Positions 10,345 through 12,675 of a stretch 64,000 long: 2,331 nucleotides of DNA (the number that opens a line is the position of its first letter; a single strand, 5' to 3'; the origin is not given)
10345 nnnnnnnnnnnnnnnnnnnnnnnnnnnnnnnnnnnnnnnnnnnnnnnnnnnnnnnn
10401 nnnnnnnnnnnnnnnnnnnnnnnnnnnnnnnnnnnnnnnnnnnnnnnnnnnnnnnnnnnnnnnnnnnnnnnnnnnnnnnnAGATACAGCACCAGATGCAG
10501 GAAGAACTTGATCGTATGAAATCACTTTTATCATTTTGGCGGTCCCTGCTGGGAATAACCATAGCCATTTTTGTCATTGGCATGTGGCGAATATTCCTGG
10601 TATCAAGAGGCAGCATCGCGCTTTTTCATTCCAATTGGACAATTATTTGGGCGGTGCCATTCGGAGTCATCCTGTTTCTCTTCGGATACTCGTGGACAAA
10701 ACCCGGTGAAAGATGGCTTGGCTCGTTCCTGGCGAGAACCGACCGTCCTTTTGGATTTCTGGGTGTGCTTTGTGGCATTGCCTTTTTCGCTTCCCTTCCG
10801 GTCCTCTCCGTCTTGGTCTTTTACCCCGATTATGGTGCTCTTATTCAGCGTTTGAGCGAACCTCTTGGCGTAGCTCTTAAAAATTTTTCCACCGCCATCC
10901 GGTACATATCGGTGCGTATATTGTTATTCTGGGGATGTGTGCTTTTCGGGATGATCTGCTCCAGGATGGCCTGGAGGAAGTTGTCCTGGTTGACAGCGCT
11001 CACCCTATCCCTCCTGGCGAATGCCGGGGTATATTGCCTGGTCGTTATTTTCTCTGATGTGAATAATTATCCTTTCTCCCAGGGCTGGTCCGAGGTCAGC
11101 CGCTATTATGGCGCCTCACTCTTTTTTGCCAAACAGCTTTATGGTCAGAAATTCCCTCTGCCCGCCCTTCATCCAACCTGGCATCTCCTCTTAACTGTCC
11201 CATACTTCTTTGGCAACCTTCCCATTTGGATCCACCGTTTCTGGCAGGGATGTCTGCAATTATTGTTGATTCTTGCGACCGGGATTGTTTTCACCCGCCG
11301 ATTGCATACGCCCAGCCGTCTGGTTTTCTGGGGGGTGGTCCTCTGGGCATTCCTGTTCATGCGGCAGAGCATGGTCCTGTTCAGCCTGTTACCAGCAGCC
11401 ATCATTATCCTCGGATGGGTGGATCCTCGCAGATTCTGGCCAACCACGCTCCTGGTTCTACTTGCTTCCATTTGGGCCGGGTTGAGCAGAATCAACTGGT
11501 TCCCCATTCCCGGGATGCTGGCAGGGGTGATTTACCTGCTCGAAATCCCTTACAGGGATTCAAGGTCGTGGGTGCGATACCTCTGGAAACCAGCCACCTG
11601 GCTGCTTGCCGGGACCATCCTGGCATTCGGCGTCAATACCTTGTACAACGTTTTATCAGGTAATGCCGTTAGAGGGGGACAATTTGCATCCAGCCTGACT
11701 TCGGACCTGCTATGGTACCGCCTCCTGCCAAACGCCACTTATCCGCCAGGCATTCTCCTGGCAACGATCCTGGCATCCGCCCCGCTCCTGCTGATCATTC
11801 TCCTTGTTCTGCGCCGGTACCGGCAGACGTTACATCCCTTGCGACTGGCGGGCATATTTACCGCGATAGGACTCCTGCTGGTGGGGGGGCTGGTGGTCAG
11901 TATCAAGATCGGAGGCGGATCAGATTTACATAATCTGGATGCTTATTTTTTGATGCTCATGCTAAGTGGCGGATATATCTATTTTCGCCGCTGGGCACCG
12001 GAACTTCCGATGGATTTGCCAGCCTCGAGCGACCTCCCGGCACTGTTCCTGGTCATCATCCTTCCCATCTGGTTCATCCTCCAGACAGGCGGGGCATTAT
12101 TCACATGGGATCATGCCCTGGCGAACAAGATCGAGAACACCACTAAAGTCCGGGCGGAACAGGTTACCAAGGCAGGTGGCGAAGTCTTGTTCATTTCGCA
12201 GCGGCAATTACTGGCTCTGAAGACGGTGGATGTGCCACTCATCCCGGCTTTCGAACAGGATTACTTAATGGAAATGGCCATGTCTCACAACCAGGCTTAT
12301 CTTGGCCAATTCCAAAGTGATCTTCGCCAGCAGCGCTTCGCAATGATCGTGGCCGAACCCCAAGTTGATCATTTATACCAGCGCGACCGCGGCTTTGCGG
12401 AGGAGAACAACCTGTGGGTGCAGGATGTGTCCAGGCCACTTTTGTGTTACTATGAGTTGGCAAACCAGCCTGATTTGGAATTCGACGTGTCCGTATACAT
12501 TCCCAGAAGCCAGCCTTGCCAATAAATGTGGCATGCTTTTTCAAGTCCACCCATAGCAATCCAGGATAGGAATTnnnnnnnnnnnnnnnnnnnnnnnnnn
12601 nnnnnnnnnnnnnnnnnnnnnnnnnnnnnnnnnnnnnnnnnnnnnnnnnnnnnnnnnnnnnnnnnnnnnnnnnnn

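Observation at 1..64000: Twelve GT-C-like polytopic membrane proteins but only one polyprenyl-phosphate sugar synthase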

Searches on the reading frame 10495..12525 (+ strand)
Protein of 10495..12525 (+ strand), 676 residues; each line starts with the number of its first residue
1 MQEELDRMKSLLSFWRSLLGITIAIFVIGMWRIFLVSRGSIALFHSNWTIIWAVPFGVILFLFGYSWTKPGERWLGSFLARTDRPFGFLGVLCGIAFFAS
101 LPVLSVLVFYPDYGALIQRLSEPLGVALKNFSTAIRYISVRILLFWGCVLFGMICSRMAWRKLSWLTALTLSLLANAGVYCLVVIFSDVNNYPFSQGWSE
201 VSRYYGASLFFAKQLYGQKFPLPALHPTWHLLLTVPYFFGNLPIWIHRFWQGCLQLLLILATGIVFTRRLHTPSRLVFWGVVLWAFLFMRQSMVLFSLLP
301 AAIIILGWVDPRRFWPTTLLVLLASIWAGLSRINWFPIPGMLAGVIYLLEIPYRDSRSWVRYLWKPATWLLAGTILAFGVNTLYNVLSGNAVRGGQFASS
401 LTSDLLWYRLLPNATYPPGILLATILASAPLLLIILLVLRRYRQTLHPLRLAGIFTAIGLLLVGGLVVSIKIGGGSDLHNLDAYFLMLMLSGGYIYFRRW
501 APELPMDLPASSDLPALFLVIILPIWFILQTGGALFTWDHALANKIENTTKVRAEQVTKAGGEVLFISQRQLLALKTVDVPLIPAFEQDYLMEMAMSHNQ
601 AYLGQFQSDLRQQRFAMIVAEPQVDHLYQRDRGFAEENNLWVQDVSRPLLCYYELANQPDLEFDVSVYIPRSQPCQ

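Call 4: search_protein_families(library=pfam, proteins=[window:10495-12525:+], max_evalue=0.01)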
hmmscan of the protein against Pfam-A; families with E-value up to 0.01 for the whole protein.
window:10495-12525:+ (676 aa): 0 families

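Call 6: search_protein_families(library=ncbifam, proteins=[window:10495-12525:+], max_evalue=0.1)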
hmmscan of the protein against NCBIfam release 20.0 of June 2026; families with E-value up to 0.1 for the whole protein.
window:10495-12525:+ (676 aa): 0 families

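Call 13: search_protein_families(library=pfam, proteins=[window:10495-12525:+], max_evalue=10)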
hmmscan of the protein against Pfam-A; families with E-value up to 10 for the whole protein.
window:10495-12525:+ (676 aa): 1 family
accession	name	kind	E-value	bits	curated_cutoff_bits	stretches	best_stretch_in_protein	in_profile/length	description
PF06706.16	CTV_P6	-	6.3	7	25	0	434-452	24-42/51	Citrus tristeza virus 6-kDa protein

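Call 22: find_homologous_proteins(query=window:10495-12525:+, max_evalue=0.001)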
Query window:10495-12525:+ (676 aa): 1315 proteins with E <= 0.001 among 8000 candidates; the best 120 are listed.
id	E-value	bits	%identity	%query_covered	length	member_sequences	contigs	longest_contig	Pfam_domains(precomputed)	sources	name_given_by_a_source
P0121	0.0e+0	1391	90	100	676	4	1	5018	-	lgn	-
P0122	0.0e+0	1307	86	99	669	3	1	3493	-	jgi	jgi:hypothetical protein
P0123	0.0e+0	1300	84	99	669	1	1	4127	-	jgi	jgi:hypothetical protein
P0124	0.0e+0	1231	80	99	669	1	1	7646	-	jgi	jgi:hypothetical protein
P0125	0.0e+0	1221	78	99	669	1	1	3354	-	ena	-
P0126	0.0e+0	1210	79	99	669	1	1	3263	-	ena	-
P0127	0.0e+0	1202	79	99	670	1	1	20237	-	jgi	jgi:hypothetical protein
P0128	0.0e+0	1186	76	99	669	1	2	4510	-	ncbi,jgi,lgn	ncbi:MAG: hypothetical protein ABSF99_13115 [Anaerolineales bacterium]|jgi:hypothetical protein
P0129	0.0e+0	1145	73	99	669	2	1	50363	-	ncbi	-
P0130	0.0e+0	1134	74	99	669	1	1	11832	-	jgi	jgi:hypothetical protein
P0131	0.0e+0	1133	75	99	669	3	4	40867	-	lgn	-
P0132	0.0e+0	1117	72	100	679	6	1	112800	-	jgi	jgi:hypothetical protein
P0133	0.0e+0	1111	72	97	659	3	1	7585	-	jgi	jgi:hypothetical protein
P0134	0.0e+0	1098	71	99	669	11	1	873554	-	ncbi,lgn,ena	-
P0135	0.0e+0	1086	71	99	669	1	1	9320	-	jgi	jgi:hypothetical protein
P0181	2.7e-158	547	42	98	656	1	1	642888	-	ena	-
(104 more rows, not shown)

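Call 38: predict_structure(alignment_id=A2)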
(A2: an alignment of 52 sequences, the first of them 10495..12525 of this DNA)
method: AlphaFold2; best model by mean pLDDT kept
length: 676 residues; sequences in the alignment: 52
mean_pLDDT: 87.7   pTM: 0.89
mean pLDDT of the five models: 87.7, 87.6, 86.7, 86.5, 84.9
residues with pLDDT >= 90: 384; 70-90: 238; 50-70: 50; < 50: 4
segments of 3 or more residues with pLDDT < 50: 398-400
pLDDT, mean of each block of 10 residues (from residue 1): 80 91 92 77 63 88 92 82 75 95 91 77 80 86 95 94 90 96 92 83 91 90 86 94 93 96 97 91 95 90 97 97 96 89 98 94 97 96 87 56 63 77 92 92 90 97 85 66 95 92 80 79 90 73 89 96 95 92 89 82 93 96 87 76 94 84 84 85
secondary structure, 60 per line:
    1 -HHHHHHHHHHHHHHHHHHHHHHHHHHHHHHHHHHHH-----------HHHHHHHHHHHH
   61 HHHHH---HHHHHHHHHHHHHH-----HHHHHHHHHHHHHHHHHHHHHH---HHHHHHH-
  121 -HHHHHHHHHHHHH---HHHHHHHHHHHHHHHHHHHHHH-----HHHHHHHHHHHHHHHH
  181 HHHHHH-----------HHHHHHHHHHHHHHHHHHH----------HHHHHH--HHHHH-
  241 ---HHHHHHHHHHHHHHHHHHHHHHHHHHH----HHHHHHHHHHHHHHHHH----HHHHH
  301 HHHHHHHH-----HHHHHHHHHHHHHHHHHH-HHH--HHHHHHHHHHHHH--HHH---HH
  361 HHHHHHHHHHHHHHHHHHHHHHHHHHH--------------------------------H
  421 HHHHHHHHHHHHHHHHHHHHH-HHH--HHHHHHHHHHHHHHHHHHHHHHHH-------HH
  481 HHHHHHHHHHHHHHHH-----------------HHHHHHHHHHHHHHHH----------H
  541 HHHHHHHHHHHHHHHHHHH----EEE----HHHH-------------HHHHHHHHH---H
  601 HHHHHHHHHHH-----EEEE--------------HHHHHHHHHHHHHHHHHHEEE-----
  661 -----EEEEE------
elements in order: H2-37 H49-65 H69-82 H88-109 H113-119 H122-134 H138-159 H165-186 H198-216 H227-232 H235-239 H244-270 H275-291 H296-308 H314-331 H338-350 H359-387 H420-441 H448-471 H479-496 H514-529 H540-559 E564-566 H571-574 H588-596 H600-611 E617-620 H635-652 E653-655 E666-670
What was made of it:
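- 10495..12525 (+): M6: GT-C-fold protein of a large unannotated family. AF2 pLDDT 87.7, pTM 0.89 (call 38).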

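Call 42: fold_search(model_id=the predicted structure, library=pdb)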
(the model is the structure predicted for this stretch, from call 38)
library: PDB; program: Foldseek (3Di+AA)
matches with E <= 10: 251; with E <= 0.001: 1
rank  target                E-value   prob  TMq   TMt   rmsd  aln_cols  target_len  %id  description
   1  8if8_B                7.9e-05  1.00  0.39  0.42  10.7       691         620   11  Arabinosyltransferase AftA (released 2023-05-31)
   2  8if8_C                2.8e-03  1.00  0.36  0.40  12.0       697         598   12  Arabinosyltransferase AftA (released 2023-05-31)
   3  5ezm                  2.3e-02  0.99  0.33  0.39  12.2       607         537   12  Crystal Structure of ArnT from Cupriavidus metallidurans in the apo state (released 2016-02-17)
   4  9dm7_A                7.2e-02  0.94  0.27  0.43  13.2       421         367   15  mannosyltransferase PimE in complex with Fab_E6 (released 2025-06-25)
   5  9dm5                  7.8e-02  0.95  0.27  0.41  12.0       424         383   14  Product-Bound mannosyltransferase PimE (released 2025-06-25)
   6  6gxc_A                1.3e-01  0.84  0.32  0.31  11.2       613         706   10  Bacterial oligosaccharyltransferase PglB in complex with an inhibitory peptide and a reactive lipid-linked oligosaccha (released 2018-11-14)
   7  5ogl_A                1.6e-01  0.77  0.31  0.30  11.2       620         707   11  Structure of bacterial oligosaccharyltransferase PglB in complex with an acceptor peptide and an lipid-linked oligosac (released 2017-10-25)
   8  7p1i_A                2.1e-01  0.09  0.11  0.14  22.0       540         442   12  Cryo EM structure of bison NHA2 in detergent and N-terminal extension helix (released 2022-01-26)
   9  7z0s_C                2.3e-01  0.06  0.09  0.10  25.3       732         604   13  Structure of the Escherichia coli formate hydrogenlyase complex (anaerobic preparation, without formate dehydrogenase  (released 2022-09-28)
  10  6qxa_B                2.4e-01  0.08  0.12  0.11  26.1       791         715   11  Structure of membrane bound pyrophosphatase from Thermotoga maritima in complex with imidodiphosphate and N-[(2-amino- (released 2019-04-10)
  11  8b37_B                4.9e-01  0.07  0.11  0.11  26.8       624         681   12  Crystal structure of Pyrobaculum aerophilum potassium-independent proton pumping membrane integral pyrophosphatase in  (released 2024-01-17)
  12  9q8i_N                5.8e-01  0.06  0.10  0.12  22.6       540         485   11  Cryo-EM structure of E. coli complex I variant V96P/N142M (NuoE) (released 2025-11-05)
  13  7nnp_A                5.8e-01  0.05  0.10  0.11  27.2       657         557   12  Rb-loaded cryo-EM structure of the E1-ATP KdpFABC complex. (released 2021-07-28)
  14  9m2o_R                6.1e-01  0.10  0.11  0.17  20.3       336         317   11  Cryo-EM structure of the putrescine-bound zTAAR13d-Gs complex (released 2026-03-04)
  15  9u3s                  8.2e-01  0.16  0.14  0.20  26.9       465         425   14  Cryo-EM structure of human AC9 (TM domain) (released 2025-06-11)
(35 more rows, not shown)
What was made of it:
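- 10495..12525 (+): The top seven Foldseek hits are all GT-C: AftA (two chains), ArnT, PimE (two entries), PglB (two entries) (call 42).
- PglB is among the structural matches of M6 (call 42).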

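Call 55: find_encoding_contigs(protein=P0181, flank=10000, max_places=2)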
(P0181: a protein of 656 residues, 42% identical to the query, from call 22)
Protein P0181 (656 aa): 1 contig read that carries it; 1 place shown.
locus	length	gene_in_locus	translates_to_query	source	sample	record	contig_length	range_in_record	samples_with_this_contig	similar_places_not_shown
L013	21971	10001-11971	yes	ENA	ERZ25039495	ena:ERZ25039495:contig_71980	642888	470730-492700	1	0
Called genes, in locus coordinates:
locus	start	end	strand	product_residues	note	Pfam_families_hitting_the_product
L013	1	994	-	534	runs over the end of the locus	PF00890:FAD_binding_2, PF01266:DAO, PF01946:Thi4 (faint), PF03486:HI0933_like (faint), PF07992:Pyr_redox_2 (faint), PF02910:Succ_DH_flav_C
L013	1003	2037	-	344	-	PF02445:NadA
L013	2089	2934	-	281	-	PF02749:QRPTase_N, PF01729:QRPTase_C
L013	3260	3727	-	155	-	PF09685:MamF_MmsF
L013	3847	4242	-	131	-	-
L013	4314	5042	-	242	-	PF13197:DUF4013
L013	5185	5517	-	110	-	PF09685:MamF_MmsF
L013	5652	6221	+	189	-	PF00551:Formyl_trans_N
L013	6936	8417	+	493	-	PF00370:FGGY_N, PF02782:FGGY_C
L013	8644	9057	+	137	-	-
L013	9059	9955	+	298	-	PF01266:DAO, PF16901:DAO_C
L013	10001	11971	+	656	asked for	-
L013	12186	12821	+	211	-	PF00300:His_Phos_1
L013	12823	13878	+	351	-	PF02558:ApbA, PF08546:ApbA_C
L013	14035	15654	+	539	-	PF00485:PRK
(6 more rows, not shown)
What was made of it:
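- Array composition varies between relatives, and an M6 homolog occurs alone in a housekeeping context (call 55). An M6 homolog stands alone elsewhere (call 55).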
